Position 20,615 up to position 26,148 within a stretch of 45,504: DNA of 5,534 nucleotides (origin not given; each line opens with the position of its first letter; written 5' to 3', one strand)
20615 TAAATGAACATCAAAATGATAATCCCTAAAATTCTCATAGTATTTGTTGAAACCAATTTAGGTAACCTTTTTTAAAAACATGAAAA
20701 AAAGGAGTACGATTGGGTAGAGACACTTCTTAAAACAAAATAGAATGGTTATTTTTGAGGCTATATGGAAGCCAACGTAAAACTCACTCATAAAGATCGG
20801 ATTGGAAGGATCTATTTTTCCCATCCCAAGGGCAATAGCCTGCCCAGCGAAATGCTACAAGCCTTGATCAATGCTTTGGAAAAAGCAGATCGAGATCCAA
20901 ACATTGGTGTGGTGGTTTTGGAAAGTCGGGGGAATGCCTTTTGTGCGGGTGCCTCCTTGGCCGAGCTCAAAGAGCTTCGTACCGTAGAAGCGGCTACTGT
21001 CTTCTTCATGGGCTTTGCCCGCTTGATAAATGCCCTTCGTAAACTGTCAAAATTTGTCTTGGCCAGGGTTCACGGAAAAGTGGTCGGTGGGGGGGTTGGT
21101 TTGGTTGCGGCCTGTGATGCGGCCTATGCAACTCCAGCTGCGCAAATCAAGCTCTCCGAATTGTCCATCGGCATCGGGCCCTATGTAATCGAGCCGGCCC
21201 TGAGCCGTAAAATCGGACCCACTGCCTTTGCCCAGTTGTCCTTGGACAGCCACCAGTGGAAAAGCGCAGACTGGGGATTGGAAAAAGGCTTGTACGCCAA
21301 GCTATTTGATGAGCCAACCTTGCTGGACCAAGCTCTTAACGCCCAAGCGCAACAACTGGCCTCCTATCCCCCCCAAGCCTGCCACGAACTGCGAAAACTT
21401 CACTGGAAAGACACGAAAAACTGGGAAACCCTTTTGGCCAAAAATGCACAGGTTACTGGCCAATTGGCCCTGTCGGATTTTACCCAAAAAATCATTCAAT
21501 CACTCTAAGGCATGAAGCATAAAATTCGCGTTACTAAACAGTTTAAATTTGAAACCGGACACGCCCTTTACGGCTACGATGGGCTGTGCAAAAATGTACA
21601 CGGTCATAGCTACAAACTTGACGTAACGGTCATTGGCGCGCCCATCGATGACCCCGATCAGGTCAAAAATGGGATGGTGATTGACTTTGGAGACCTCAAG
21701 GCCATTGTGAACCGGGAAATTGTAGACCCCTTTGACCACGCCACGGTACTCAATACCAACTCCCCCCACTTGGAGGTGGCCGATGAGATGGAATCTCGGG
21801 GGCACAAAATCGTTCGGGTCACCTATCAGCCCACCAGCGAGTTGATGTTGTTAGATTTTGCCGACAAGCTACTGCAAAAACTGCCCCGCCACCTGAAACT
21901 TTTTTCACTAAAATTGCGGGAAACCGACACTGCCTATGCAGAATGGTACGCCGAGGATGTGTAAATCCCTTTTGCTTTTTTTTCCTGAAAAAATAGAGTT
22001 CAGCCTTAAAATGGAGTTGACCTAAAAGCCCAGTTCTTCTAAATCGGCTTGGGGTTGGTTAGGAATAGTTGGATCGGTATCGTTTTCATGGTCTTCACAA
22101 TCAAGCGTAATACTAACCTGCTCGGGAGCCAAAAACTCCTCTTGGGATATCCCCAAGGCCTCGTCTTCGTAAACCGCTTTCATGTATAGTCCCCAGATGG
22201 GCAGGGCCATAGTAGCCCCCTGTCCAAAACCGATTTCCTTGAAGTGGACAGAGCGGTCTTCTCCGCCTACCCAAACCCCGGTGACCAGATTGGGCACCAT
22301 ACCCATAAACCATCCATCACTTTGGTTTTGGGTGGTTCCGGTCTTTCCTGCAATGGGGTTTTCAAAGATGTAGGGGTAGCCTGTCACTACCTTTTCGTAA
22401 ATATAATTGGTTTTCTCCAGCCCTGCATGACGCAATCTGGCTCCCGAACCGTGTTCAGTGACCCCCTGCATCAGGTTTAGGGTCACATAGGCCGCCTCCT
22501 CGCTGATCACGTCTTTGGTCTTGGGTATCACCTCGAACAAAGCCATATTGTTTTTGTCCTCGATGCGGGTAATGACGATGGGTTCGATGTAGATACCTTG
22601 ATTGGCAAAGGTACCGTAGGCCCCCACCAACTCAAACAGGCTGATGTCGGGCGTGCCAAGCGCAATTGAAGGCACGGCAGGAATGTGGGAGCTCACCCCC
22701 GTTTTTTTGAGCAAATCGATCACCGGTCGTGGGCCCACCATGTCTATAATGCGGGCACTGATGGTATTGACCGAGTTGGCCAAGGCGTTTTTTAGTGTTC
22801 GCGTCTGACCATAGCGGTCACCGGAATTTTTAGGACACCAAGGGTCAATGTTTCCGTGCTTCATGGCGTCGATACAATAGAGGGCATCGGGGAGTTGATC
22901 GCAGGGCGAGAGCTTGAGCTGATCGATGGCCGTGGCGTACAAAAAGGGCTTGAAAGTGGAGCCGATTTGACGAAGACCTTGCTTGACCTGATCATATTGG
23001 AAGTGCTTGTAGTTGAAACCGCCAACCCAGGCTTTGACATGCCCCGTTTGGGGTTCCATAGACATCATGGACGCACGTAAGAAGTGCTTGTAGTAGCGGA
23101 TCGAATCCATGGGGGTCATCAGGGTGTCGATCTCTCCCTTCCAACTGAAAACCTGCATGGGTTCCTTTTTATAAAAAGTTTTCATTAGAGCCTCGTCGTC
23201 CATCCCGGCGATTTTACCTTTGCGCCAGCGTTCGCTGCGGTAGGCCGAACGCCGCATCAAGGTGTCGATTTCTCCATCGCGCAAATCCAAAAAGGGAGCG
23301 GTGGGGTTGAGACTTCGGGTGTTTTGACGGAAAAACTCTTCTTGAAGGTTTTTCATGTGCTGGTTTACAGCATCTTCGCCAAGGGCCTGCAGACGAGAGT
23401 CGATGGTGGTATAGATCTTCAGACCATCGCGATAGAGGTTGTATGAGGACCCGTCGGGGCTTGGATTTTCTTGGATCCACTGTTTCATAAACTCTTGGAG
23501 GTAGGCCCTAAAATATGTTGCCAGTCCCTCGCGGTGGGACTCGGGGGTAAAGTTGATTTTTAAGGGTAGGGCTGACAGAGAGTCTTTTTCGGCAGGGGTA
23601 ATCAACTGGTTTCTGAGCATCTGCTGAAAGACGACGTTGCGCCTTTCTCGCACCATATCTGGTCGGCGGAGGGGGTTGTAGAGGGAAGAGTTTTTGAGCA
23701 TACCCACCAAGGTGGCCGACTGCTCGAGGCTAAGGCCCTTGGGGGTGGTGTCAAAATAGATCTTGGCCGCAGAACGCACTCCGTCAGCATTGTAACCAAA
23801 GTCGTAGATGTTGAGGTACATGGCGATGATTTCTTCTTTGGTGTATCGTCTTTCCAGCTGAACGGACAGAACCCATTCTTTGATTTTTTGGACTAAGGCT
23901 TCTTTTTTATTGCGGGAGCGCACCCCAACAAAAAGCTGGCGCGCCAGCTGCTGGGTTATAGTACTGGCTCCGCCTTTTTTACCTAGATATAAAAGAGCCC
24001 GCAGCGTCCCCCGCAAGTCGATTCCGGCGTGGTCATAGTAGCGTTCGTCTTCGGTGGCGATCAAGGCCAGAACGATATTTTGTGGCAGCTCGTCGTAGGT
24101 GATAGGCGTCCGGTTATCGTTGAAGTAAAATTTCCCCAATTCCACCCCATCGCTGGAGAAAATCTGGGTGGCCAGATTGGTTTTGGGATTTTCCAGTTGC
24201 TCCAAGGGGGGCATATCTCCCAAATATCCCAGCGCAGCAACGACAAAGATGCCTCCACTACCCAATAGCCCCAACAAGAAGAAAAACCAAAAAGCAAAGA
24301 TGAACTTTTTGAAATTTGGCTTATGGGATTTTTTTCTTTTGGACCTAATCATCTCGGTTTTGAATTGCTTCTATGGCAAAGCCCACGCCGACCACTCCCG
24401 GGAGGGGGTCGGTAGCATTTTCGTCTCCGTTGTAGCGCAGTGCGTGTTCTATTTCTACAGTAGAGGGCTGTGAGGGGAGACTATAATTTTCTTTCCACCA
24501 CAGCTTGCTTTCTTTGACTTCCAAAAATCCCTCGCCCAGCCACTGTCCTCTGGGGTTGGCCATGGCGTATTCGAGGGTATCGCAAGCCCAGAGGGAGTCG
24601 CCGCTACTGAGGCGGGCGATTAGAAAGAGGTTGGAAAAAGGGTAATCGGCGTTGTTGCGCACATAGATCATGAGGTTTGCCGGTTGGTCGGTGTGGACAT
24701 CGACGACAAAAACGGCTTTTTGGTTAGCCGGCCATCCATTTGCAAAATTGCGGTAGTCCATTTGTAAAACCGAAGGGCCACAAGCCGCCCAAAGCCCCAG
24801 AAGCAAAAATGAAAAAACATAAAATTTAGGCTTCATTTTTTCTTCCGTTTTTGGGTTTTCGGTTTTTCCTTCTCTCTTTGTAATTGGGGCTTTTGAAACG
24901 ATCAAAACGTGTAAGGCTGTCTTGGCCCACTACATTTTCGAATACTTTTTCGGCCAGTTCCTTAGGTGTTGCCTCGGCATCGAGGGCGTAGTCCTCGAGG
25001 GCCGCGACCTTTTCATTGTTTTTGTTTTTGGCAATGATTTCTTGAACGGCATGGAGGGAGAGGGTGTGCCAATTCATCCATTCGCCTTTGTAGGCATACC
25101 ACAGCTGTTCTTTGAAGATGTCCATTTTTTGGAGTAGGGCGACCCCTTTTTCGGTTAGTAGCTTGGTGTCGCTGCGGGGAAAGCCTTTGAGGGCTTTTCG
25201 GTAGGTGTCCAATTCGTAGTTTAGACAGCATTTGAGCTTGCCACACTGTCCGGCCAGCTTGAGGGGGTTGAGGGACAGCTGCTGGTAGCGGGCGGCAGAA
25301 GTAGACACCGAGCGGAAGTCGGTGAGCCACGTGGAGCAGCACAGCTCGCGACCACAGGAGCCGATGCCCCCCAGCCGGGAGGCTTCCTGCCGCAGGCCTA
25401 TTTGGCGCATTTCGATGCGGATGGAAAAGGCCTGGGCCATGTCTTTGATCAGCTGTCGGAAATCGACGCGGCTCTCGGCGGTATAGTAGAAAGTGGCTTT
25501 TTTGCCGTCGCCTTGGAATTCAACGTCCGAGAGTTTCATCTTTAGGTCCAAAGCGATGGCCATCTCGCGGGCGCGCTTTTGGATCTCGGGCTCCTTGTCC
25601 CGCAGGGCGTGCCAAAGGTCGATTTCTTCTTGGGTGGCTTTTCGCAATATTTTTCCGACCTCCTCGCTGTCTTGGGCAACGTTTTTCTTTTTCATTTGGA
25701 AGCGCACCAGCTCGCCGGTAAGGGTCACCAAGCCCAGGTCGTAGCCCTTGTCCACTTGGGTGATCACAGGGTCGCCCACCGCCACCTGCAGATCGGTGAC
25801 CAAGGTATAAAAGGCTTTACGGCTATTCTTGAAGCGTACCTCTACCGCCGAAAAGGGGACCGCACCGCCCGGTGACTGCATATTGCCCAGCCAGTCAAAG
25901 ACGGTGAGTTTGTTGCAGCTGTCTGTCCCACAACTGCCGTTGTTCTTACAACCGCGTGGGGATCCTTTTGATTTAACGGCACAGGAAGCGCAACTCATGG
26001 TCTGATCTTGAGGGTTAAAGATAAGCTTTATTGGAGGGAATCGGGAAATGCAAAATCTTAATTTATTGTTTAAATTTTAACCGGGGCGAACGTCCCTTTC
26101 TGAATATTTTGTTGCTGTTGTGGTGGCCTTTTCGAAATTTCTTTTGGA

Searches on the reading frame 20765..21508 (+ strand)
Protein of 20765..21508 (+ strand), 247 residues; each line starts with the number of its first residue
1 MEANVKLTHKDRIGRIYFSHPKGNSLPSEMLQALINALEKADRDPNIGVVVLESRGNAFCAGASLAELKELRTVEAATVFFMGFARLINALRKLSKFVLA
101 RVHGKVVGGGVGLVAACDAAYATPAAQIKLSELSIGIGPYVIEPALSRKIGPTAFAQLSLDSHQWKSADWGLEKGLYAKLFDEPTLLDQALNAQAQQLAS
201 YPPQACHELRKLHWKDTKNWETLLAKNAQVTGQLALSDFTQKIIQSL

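Call 30: search_protein_families(library=pfam, max_evalue=0.001, proteins=[window:20765-21508:+])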
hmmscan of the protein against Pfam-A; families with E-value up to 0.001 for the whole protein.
window:20765-21508:+ (247 aa): 2 families
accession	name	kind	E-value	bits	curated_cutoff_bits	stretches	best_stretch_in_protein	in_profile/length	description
PF00378.25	ECH_1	-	5e-34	118.2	27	1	11-229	4-222/251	Enoyl-CoA hydratase/isomerase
PF16113.10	ECH_2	-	9.9e-20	71.7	27.2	1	22-141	10-133/335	Enoyl-CoA hydratase/isomerase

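Call 88: find_encoding_contigs(protein=window:20765-21505:+, flank=10000, max_places=4)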
Protein window:20765-21505:+ (247 aa): 18 contigs read that carry it; 4 places shown.
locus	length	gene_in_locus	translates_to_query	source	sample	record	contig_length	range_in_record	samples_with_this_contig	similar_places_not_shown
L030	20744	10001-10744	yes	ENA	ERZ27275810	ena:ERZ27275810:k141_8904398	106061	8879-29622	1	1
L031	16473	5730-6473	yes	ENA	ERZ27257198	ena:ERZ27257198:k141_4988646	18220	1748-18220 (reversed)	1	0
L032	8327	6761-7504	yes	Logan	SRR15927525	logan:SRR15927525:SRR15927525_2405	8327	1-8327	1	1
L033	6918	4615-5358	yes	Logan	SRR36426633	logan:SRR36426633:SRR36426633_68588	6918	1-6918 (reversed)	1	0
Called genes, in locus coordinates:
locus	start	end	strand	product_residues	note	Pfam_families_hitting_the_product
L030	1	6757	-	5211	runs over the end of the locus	?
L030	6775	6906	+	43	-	-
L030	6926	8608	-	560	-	PF00515:TPR_1 (faint), PF07719:TPR_2 (faint), PF13176:TPR_7 (faint), PF13181:TPR_8 (faint), PF13424:TPR_12 (faint)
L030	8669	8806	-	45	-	-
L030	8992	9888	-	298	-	PF09982:LpxR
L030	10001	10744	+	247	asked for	PF00378:ECH_1, PF16113:ECH_2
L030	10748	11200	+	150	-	PF01242:PTPS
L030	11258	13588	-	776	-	PF00912:Transgly, PF28500:PBP_middle, PF00905:Transpeptidase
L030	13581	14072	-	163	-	PF14109:GldH_lipo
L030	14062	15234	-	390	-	PF04468:PSP1, PF28472:PSP1_3rd, PF28473:YaaT_C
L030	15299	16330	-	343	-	PF17773:UPF0176_N, PF00581:Rhodanese, PF12368:Rhodanese_C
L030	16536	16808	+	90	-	-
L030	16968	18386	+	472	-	PF00884:Sulfatase, PF01663:Phosphodiest (faint), PF02995:DUF229 (weak), PF16347:SGSH_C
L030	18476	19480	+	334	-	PF00154:RecA_N, PF06745:ATPase (weak), PF08423:Rad51, PF21096:RecA_C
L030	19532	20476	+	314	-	PF00425:Chorismate_bind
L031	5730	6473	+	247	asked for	PF00378:ECH_1, PF16113:ECH_2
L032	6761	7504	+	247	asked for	PF00378:ECH_1, PF16113:ECH_2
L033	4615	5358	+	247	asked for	PF00378:ECH_1, PF16113:ECH_2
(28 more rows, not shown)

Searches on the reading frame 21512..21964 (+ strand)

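Call 30: search_protein_families(library=pfam, max_evalue=0.001, proteins=[window:21512-21964:+])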
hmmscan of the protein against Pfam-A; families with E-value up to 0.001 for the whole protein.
window:21512-21964:+ (150 aa): 1 family
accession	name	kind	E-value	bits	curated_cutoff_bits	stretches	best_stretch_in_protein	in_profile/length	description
PF01242.24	PTPS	-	3e-26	92.2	22.4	1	7-146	2-119/121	6-pyruvoyl tetrahydropterin synthase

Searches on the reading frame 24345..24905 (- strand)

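Call 30: search_protein_families(library=pfam, max_evalue=0.001, proteins=[window:24345-24905:-])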
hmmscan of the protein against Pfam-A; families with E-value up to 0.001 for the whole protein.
window:24345-24905:- (186 aa): 1 family
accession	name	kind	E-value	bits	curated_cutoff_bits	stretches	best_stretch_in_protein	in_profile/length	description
PF14109.11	GldH_lipo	-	1.5e-26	94.1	27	1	50-178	5-129/129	GldH lipoprotein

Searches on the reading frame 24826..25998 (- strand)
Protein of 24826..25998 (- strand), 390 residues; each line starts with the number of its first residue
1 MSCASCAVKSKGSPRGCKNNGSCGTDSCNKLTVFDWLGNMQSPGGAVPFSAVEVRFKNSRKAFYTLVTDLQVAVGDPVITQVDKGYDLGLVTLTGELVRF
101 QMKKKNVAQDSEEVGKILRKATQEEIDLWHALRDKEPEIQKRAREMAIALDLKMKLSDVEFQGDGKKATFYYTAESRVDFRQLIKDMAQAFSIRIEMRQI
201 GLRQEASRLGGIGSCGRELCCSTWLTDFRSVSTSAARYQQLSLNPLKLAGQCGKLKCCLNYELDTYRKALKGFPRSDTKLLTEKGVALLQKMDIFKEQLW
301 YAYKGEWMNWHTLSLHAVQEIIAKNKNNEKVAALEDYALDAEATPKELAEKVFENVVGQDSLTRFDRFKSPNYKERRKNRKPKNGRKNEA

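Call 30: search_protein_families(library=pfam, max_evalue=0.001, proteins=[window:24826-25998:-])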
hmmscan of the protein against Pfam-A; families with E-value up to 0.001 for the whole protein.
window:24826-25998:- (390 aa): 1 family
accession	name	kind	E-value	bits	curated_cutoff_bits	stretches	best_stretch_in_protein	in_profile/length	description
PF04468.17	PSP1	-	4.6e-31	107.4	27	1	116-200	2-86/86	PSP1 C-terminal conserved region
